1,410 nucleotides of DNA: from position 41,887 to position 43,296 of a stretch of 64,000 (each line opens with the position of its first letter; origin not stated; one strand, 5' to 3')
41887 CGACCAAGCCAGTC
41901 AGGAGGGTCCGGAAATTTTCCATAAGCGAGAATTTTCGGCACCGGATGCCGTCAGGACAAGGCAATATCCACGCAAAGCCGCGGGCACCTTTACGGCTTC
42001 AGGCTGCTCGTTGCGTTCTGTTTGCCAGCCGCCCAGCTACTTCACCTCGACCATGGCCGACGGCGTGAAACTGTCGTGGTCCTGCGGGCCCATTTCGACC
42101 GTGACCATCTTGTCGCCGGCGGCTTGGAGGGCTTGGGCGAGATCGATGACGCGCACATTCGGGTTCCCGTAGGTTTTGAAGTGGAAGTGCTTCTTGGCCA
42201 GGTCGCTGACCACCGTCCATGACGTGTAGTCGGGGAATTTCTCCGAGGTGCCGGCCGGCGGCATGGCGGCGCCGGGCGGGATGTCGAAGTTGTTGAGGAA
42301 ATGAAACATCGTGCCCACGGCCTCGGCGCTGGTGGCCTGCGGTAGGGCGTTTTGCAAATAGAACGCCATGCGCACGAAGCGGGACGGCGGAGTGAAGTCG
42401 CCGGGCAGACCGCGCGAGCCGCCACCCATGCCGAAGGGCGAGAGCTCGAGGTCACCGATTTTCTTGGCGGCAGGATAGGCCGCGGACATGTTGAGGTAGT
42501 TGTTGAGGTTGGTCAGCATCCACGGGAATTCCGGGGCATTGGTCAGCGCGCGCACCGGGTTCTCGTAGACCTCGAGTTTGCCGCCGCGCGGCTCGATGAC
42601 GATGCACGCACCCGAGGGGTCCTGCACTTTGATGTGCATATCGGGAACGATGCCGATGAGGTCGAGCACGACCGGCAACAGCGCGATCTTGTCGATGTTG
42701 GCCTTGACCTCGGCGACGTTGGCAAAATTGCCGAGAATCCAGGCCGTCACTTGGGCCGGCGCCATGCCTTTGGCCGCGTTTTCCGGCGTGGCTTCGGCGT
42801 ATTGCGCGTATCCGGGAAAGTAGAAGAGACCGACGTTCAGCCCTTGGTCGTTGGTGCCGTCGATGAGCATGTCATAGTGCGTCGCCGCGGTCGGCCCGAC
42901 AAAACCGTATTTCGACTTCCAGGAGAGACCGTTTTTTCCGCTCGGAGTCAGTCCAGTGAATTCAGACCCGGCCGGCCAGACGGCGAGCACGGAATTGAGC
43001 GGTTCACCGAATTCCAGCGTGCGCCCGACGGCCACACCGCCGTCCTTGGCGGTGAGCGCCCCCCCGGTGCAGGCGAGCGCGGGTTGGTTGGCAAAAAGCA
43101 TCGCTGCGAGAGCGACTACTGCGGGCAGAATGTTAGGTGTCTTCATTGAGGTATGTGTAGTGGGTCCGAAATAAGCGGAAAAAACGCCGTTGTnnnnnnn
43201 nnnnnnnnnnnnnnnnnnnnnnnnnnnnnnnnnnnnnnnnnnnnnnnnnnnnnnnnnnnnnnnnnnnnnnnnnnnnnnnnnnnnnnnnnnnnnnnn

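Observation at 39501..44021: Outer-membrane barrel gene followed by three tandem secreted choloylglycine-hydrolase-family paralogues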

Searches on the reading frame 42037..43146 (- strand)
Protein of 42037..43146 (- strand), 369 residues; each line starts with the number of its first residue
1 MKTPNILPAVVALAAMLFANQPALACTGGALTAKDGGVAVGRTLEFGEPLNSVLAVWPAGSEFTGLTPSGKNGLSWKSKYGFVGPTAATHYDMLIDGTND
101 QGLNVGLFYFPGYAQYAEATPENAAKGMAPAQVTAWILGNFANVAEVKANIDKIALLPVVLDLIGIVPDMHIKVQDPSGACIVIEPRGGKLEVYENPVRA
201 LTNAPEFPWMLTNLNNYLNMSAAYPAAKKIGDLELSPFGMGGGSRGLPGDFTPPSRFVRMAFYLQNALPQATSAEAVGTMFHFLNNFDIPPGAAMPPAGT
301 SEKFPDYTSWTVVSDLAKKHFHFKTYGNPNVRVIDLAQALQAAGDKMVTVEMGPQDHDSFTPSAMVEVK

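Call 4: search_protein_families(library=ncbifam, proteins=[window:42037-43143:-], max_evalue=0.01)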
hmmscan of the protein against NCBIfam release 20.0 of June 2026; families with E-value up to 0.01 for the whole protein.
window:42037-43143:- (368 aa): 2 families
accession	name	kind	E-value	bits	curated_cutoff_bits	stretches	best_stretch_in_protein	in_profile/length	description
NF058572.1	PenVAmdYxeL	equivalog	2.1e-62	211.2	600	1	25-336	2-304/328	penicillin V amidase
NF038245.1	bile_salt_hydro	equivalog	6.9e-60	202.9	350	1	25-338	2-305/314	choloylglycine hydrolase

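Call 5: search_protein_families(library=pfam, proteins=[window:42037-43143:-], max_evalue=0.01)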
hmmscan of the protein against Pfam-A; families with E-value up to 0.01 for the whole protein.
window:42037-43143:- (368 aa): 1 family
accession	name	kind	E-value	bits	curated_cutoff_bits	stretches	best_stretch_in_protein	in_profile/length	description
PF02275.23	CBAH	-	2e-66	225.2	20.4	1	25-337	1-305/316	Linear amide C-N hydrolases, choloylglycine hydrolase family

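Call 7: search_solved_structures(query=window:42037-43143:-, max_evalue=0.00001, show_alignments=2)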
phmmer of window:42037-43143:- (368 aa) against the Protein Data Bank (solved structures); distinct sequences matched with E-value up to 0.00001: 30.
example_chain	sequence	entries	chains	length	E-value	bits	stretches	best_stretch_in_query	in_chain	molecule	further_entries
2oqc_A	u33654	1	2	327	1.9e-47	165.6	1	25-336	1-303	Penicillin V acylase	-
2iwm_A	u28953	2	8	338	1.3e-46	162.9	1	39-337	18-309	PENICILLIN ACYLASE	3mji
2z71_A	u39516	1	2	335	1.4e-46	162.8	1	39-337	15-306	Penicillin acylase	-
3pva_A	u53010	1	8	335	2.6e-46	161.8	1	34-337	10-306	PROTEIN (PENICILLIN V ACYLASE)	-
2quy_A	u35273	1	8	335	1.3e-45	159.5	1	34-337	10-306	Penicillin acylase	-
2pva_A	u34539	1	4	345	1.3e-41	146.3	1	40-337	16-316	PENICILLIN V ACYLASE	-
2bjf_A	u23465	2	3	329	6.1e-41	144.2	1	25-337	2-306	CHOLOYLGLYCINE HYDROLASE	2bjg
2rlc_A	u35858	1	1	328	1e-40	143.4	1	25-337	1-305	Choloylglycine hydrolase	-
2rf8_A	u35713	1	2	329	6.2e-40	140.9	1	25-337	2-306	Choloylglycine hydrolase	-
2rg2_A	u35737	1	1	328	9.4e-40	140.3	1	25-337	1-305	Choloylglycine hydrolase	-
7sve_A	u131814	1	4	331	5e-35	124.7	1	74-338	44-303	Choloylglycine hydrolase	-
8vrx_A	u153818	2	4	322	5.6e-34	121.3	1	25-349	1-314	Bile Salt Hydrolase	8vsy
5hke_A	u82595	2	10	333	1.3e-33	120.1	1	37-348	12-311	Bile salt hydrolase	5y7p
8bls_A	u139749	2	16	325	1.4e-33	120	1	38-348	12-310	Bile salt hydrolase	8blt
6a8q_A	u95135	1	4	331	4.6e-32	115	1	39-337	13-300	Bile salt hydrolase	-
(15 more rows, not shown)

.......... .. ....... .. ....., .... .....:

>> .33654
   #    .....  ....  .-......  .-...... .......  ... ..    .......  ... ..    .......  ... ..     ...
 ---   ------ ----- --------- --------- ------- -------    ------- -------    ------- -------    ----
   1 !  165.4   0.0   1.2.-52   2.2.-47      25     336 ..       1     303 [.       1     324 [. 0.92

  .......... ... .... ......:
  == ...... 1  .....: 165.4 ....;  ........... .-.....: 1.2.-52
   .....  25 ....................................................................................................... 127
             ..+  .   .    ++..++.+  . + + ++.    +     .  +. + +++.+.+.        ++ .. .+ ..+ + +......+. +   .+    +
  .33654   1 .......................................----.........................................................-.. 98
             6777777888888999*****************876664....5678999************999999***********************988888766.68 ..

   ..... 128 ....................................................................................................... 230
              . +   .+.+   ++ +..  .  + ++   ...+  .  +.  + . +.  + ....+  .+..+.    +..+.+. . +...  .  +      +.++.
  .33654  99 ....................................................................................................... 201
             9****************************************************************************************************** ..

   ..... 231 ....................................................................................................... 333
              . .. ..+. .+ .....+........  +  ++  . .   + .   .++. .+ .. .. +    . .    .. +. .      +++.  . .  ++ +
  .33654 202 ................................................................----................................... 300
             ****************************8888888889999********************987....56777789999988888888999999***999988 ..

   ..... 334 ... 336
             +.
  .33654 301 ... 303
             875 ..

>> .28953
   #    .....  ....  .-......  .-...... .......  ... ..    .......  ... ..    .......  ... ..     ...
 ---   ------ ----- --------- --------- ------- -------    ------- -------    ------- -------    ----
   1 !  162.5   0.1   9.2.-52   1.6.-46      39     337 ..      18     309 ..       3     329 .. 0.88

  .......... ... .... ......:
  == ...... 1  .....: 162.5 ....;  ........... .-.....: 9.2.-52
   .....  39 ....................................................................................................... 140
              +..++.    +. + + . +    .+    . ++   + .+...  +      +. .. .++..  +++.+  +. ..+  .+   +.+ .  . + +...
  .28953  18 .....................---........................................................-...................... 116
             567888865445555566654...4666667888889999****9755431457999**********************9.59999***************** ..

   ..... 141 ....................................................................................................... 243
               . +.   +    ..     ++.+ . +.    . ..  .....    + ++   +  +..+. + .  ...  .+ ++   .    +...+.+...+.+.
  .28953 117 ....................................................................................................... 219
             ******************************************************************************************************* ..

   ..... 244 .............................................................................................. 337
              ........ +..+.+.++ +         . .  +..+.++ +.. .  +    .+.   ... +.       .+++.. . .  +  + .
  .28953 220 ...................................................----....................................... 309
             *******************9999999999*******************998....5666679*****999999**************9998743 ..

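Call 50: find_homologous_proteins(query=window:42037-43146:-, max_evalue=1e-20)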
Query window:42037-43146:- (369 aa): 4325 proteins with E <= 1e-20 among 8000 candidates; the best 120 are listed.
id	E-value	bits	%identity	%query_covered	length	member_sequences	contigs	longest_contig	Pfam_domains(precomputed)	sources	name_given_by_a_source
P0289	3.5e-231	785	93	100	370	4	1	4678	PF02275.24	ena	-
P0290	8.6e-230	780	92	100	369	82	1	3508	PF02275.24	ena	-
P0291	1.6e-227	773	91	100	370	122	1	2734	PF02275.24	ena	-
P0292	1.0e-226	770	91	100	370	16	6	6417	PF02275.24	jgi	jgi:choloylglycine hydrolase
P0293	7.5e-223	758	91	100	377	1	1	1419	PF02275.24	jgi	jgi:choloylglycine hydrolase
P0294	2.8e-221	752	89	100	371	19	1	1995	PF02275.24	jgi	jgi:choloylglycine hydrolase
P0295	3.1e-220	749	88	100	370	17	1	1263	PF02275.24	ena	-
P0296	4.6e-220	748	89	100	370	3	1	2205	PF02275.24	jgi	jgi:choloylglycine hydrolase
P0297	3.8e-219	745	88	100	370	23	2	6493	PF02275.24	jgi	jgi:choloylglycine hydrolase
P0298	5.7e-217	738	87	100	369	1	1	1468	PF02275.24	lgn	-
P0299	1.7e-214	730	87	100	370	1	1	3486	PF02275.24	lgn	-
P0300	3.4e-214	729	86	100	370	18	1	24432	PF02275.24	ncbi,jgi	-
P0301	3.6e-214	729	86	100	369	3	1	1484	PF02275.24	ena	-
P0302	3.6e-214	729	86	100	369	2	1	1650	PF02275.24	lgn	-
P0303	1.9e-212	723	88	98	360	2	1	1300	PF02275.24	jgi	-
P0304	1.4e-211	721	86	100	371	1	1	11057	PF02275.24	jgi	-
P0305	5.4e-211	719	86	100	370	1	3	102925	PF02275.24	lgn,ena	-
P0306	1.9e-206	704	84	100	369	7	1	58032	PF02275.24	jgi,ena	jgi:choloylglycine hydrolase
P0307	1.1e-197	675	78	100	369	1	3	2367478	PF02275.24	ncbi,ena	-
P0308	1.7e-197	674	78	100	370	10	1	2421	PF02275.24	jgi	jgi:choloylglycine hydrolase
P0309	2.1e-196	671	77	100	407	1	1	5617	PF02275.24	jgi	jgi:choloylglycine hydrolase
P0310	1.7e-195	668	78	100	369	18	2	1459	PF02275.24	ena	-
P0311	1.5e-194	665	77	100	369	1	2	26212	PF02275.24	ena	-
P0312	3.7e-194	663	79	95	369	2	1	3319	PF02275.24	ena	-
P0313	7.4e-193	659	78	95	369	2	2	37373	PF02275.24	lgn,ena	-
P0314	7.4e-193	659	76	100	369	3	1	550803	PF02275.24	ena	-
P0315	2.3e-192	657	76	100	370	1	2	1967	PF02275.24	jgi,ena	-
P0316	2.8e-192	657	80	94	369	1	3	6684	PF02275.24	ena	-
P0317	2.7e-191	654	75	100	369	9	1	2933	PF02275.24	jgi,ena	jgi:choloylglycine hydrolase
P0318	4.2e-191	653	76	100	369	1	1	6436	PF02275.24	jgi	jgi:choloylglycine hydrolase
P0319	5.2e-191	653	88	88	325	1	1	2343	PF02275.24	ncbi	ncbi:MAG: linear amide C-N hydrolase, partial [Chthoniobacterales bacterium]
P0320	1.2e-190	652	77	100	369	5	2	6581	PF02275.24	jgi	-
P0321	1.7e-190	651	76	100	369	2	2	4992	PF02275.24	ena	-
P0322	6.4e-190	649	75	100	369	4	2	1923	PF02275.24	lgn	-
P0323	1.5e-189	648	77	95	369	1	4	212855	PF02275.24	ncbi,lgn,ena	-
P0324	5.8e-184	630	72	100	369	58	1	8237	PF02275.24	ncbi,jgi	jgi:choloylglycine hydrolase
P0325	5.0e-183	627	72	100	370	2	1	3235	PF02275.24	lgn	-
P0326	7.1e-183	626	73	100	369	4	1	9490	PF02275.24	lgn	-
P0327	1.8e-182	625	73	100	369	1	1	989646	PF02275.24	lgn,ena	-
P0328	7.3e-181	619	74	95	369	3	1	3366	PF02275.24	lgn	-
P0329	3.0e-180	617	74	95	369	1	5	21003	PF02275.24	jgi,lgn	-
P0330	6.6e-177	606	78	89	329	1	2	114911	PF02275.24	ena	-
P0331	8.2e-176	603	70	100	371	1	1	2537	PF02275.24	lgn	-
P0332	3.4e-168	578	67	100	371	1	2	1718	PF02275.24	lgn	-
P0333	4.6e-165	567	87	79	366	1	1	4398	PF02275.24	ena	-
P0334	7.6e-165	567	69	98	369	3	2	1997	PF02275.24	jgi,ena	jgi:choloylglycine hydrolase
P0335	5.2e-151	521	63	97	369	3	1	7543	PF02275.24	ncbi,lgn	-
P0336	3.7e-150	518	63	99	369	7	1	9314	PF02275.24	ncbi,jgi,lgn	jgi:choloylglycine hydrolase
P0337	8.6e-149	514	61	100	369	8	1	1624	PF02275.24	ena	-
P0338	1.9e-148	513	63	97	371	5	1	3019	PF02275.24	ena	-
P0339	5.0e-148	511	61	100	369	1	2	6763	PF02275.24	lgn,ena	-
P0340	1.2e-146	507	62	97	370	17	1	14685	PF02275.24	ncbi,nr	ncbi:MAG: choloylglycine hydrolase family protein [Chromatiaceae bacterium]|nr:choloylglycine hydrol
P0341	1.3e-144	500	61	97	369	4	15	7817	PF02275.24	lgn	-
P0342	2.7e-144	499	60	97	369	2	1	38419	PF02275.24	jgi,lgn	jgi:choloylglycine hydrolase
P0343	3.4e-144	499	60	100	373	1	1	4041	PF02275.24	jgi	jgi:choloylglycine hydrolase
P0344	5.3e-144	498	59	100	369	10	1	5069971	PF02275.24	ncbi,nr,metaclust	ncbi:Choloylglycine hydrolase-like protein [Thiocapsa sp. KS1]|nr:choloylglycine hydrolase family pr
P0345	7.2e-143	494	60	100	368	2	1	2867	PF02275.24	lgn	-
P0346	8.7e-141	488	61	97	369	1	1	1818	PF02275.24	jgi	jgi:choloylglycine hydrolase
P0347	1.6e-140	487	59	99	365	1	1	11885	PF02275.24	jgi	jgi:choloylglycine hydrolase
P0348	8.7e-140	484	59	99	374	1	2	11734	PF02275.24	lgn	-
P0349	9.3e-137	474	59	96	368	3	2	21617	PF02275.24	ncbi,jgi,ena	-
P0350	1.4e-136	474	60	98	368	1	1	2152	PF02275.24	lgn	-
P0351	3.8e-136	472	93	62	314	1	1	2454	PF02275.24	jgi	jgi:penicillin V acylase-like amidase (Ntn superfamily)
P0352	5.1e-136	472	61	93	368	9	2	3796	PF02275.24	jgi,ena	jgi:choloylglycine hydrolase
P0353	6.2e-136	472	60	98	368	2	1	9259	PF02275.24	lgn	-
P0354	1.5e-135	470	60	96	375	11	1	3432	PF02275.24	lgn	-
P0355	1.5e-135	470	58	100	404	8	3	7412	PF02275.24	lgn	-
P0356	1.8e-135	470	61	93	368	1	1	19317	PF02275.24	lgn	-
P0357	3.1e-134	466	59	100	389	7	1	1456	PF02275.24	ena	-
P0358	4.4e-134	466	60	94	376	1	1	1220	PF02275.24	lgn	-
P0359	7.5e-134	465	61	93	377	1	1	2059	PF02275.24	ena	-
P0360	1.1e-133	464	61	93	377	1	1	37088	PF02275.24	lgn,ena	-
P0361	1.9e-133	463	61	93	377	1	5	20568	PF02275.24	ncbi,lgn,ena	-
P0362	2.0e-133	463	61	93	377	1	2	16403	PF02275.24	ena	-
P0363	2.5e-133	463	61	93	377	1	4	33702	PF02275.24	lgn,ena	-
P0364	2.5e-133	463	59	98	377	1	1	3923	PF02275.24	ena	-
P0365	2.6e-133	463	61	93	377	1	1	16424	PF02275.24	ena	-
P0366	3.0e-133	463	61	93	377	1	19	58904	PF02275.24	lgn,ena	-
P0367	3.2e-133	463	61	93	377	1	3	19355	PF02275.24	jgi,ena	jgi:choloylglycine hydrolase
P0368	3.5e-133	463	61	93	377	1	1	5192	PF02275.24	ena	-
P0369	3.9e-133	462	61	93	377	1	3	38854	PF02275.24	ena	-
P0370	4.4e-133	462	61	93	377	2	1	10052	PF02275.24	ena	-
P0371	7.6e-133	461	59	94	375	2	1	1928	PF02275.24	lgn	-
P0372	8.1e-133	461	61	93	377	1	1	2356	PF02275.24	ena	-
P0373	1.2e-132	461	59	97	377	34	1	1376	PF02275.24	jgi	jgi:choloylglycine hydrolase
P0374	4.2e-132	459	57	98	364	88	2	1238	PF02275.24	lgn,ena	-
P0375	4.6e-132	459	60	93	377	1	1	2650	PF02275.24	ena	-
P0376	1.2e-131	457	57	100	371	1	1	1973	PF02275.24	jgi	jgi:choloylglycine hydrolase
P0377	2.4e-131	457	58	94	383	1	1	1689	PF02275.24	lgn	-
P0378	3.7e-131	456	59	92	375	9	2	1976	PF02275.24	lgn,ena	-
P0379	4.2e-131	456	59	94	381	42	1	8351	PF02275.24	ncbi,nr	ncbi:MAG: choloylglycine hydrolase family protein [Cyanobacteria bacterium REEB498]|nr:choloylglycin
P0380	5.9e-131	455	58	96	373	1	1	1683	PF02275.24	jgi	jgi:choloylglycine hydrolase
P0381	6.0e-131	455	58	97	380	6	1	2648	PF02275.24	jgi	jgi:choloylglycine hydrolase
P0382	1.2e-130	454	58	98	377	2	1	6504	PF02275.24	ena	-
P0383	1.5e-130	454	58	98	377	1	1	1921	PF02275.24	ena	-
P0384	1.5e-130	454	60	94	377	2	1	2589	PF02275.24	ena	-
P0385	6.3e-130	452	59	94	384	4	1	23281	PF02275.24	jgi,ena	-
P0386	2.5e-129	450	57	98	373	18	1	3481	PF02275.24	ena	-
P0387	4.0e-129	449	58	92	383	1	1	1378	PF02275.24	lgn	-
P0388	6.4e-129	449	56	98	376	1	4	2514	PF02275.24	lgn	-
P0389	7.4e-129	448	59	92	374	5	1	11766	PF02275.24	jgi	-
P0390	8.0e-129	448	58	94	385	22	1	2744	PF02275.24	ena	-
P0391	2.8e-128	446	56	97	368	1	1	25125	PF02275.24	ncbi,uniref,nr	ncbi:choloylglycine hydrolase family protein [Synechocystis salina LEGE 06099]|uniref:linear amide C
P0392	3.6e-128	446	59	91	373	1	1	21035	PF02275.24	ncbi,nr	ncbi:MAG: choloylglycine hydrolase family protein [Synechococcus sp.]|nr:choloylglycine hydrolase fa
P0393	1.6e-127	444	57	98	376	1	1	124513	PF02275.24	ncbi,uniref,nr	ncbi:choloylglycine hydrolase family protein [Cyanobium gracile]|uniref:Choloylglycine hydrolase fam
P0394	5.0e-127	442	57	92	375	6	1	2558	PF02275.24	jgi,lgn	-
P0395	2.8e-126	440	56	97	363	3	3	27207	PF02275.24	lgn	-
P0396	4.0e-126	439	53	99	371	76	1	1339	PF02275.24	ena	-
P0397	2.0e-125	437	58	92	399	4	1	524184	PF02275.24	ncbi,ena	-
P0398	2.4e-125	437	57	94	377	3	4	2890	PF02275.24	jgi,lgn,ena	jgi:choloylglycine hydrolase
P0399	7.5e-125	435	57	94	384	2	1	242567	PF02275.24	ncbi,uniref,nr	ncbi:linear amide C-N hydrolase [Synechococcus sp. 8F6]|uniref:linear amide C-N hydrolase n=1 Tax=Sy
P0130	1.1e-124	435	87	60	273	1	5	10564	PF02275.24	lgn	-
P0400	1.1e-124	435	60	90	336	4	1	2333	PF02275.24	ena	-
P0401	2.2e-124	434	53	96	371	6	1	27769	PF02275.24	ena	-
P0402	2.2e-124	434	57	93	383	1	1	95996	PF02275.24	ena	-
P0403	2.9e-124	433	57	96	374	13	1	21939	PF02275.24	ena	-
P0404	1.5e-123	431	57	95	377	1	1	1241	PF02275.24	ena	-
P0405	2.6e-123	430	55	98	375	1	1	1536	PF02275.24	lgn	-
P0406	3.7e-123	430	56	94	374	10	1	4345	PF02275.24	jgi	-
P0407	7.7e-123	429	55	96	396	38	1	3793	PF02275.24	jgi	jgi:choloylglycine hydrolase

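Call 51: find_encoding_contigs(protein=P0344, flank=6000, max_places=1)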
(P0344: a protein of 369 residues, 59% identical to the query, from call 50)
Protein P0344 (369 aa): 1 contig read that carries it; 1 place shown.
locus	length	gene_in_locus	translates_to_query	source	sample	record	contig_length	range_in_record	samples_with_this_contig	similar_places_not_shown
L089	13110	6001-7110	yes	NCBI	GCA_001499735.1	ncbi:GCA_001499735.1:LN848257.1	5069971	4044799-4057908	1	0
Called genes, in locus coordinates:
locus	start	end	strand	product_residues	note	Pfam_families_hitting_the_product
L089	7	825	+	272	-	PF03372:Exo_endo_phos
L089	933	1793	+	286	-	PF01177:Asp_Glu_race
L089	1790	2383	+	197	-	-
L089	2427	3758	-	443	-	PF00919:UPF0004, PF04055:Radical_SAM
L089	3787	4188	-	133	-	PF13474:SnoaL_3, PF12680:SnoaL_2 (faint)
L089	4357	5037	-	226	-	-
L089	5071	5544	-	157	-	-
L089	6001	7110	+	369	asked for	PF02275:CBAH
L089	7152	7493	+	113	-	-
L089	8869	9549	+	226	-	PF13191:AAA_16 (faint), PF13401:AAA_22 (faint), PF00004:AAA, PF07728:AAA_5 (faint)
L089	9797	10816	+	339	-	-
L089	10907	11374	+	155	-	-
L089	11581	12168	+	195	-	PF03235:GmrSD_N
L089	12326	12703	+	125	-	-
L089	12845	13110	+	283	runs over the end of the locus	-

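Call 52: find_encoding_contigs(protein=P0393, flank=6000, max_places=1)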
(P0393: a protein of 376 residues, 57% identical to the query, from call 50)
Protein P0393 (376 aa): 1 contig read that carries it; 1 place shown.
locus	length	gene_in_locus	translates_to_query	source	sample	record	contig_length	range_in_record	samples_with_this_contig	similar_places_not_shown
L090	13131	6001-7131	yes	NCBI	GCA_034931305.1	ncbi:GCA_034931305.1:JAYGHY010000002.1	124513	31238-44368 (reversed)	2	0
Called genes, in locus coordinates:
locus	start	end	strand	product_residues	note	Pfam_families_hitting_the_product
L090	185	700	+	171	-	PF25084:LbH_EIF2B (weak), PF14602:Hexapep_2 (weak), PF00132:Hexapep (weak), PF14602:Hexapep_2 (weak)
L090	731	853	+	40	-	PF06298:PsbY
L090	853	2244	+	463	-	PF01134:GIDA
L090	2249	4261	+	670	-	PF00128:Alpha-amylase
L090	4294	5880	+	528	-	PF01266:DAO, PF01593:Amino_oxidase, PF13450:NAD_binding_8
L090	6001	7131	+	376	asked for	PF02275:CBAH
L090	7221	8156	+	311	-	PF00795:CN_hydrolase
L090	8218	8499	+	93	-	-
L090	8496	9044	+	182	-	-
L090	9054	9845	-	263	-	PF00072:Response_reg, PF00486:Trans_reg_C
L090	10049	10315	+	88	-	PF20547:DUF6761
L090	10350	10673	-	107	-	PF00462:Glutaredoxin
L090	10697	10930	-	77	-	PF01722:BolA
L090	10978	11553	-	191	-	-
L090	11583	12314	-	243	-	PF01553:Acyltransferase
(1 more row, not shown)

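Call 53: find_encoding_contigs(protein=P0397, flank=6000, max_places=1)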
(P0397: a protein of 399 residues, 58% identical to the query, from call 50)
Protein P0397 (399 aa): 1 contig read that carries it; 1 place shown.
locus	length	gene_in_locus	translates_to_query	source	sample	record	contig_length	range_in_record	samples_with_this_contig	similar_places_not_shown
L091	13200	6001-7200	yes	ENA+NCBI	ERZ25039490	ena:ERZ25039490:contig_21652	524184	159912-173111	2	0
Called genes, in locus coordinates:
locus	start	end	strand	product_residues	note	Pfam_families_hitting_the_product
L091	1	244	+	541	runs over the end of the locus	PF00370:FGGY_N, PF02782:FGGY_C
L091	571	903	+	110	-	-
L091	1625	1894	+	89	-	-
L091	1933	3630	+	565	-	PF07690:MFS_1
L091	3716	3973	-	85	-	PF13561:adh_short_C2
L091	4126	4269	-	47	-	-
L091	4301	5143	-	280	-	PF11949:DUF3466 (faint)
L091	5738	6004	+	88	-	PF13649:Methyltransf_25 (weak)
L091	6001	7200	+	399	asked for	PF02275:CBAH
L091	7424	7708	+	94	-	-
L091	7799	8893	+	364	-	PF13548:DUF4126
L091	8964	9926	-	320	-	PF00532:Peripla_BP_1, PF13407:Peripla_BP_4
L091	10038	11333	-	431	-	PF02653:BPD_transp_2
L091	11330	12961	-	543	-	PF00005:ABC_tran, PF13304:AAA_21 (faint), PF00005:ABC_tran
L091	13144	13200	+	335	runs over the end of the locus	PF00356:LacI, PF00532:Peripla_BP_1, PF13407:Peripla_BP_4, PF13377:Peripla_BP_3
